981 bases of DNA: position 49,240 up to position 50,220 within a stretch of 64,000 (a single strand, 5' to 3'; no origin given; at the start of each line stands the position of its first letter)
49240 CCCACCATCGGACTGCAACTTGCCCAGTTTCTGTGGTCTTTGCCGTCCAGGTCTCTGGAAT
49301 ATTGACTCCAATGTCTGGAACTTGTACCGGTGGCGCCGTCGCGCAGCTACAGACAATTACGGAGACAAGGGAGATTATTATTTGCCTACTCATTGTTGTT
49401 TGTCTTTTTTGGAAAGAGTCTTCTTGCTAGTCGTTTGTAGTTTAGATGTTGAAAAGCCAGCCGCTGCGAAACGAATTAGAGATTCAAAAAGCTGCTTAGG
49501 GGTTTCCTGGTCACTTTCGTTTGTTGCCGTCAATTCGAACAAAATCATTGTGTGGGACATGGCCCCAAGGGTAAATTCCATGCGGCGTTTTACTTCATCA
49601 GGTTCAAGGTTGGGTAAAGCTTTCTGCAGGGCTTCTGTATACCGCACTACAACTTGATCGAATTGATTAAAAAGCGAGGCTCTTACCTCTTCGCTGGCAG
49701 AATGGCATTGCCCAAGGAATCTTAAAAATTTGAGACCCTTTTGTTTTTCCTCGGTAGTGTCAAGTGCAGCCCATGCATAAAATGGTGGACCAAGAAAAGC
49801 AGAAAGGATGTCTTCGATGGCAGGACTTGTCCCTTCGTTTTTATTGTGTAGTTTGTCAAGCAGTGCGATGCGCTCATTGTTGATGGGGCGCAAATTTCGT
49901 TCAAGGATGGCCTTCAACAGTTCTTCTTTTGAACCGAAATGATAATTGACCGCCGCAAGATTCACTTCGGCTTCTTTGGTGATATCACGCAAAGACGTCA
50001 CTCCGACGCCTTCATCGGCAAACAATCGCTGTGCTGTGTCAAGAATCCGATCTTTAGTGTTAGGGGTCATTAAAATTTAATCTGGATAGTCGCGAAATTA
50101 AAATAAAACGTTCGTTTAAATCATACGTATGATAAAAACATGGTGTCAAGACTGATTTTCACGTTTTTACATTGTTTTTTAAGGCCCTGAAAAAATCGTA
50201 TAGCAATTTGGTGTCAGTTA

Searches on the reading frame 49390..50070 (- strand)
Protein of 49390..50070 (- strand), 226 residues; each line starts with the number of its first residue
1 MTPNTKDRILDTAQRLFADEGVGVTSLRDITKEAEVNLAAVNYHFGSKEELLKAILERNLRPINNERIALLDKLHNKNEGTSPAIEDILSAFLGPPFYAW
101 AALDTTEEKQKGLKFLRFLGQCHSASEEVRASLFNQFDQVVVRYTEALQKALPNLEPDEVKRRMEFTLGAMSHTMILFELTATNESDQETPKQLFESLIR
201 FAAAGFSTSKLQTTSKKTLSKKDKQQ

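Call 50: search_protein_families(library=ncbifam, proteins=[window:49390-50070:-], max_evalue=0.00001)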
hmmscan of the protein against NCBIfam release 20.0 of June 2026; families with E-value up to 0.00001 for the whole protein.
window:49390-50070:- (226 aa): 8 families
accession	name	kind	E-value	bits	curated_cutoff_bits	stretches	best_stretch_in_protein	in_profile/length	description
NF053516.1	TranRepPrsAVib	equivalog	8.8e-38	130.2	300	1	4-207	6-206/208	TetR family transcriptional repressor PsrA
NF037937.1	septum_RefZ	equivalog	1.3e-12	48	180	1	6-57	1-52/195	forespore capture DNA-binding protein RefZ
NF007949.0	PRK10668.1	equivalog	2.9e-11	43.3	271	1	4-60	11-67/216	multidrug efflux transporter transcriptional repressor AcrR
NF041196.1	ScbR_bind_reg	equivalog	7.6e-10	39.3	150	1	4-62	6-64/191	ScbR family autoregulator-binding transcription factor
NF051852.1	efflux_TF_MtrR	exception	2.6e-09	37.2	280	1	4-79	10-82/205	multidrug efflux system transcriptional repressor MtrR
NF007430.0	PRK09975.1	equivalog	3e-08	33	274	1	4-62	11-71/220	acrEF/envCD operon transcriptional regulator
TIGR03384.1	betaine_BetI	equivalog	8.1e-07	28.9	201.3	1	1-73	5-77/189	choline-binding transcriptional repressor BetI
NF008587.1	PRK11552.1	equivalog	1.4e-06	28.1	365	1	5-55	8-57/213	transcriptional regulator CecR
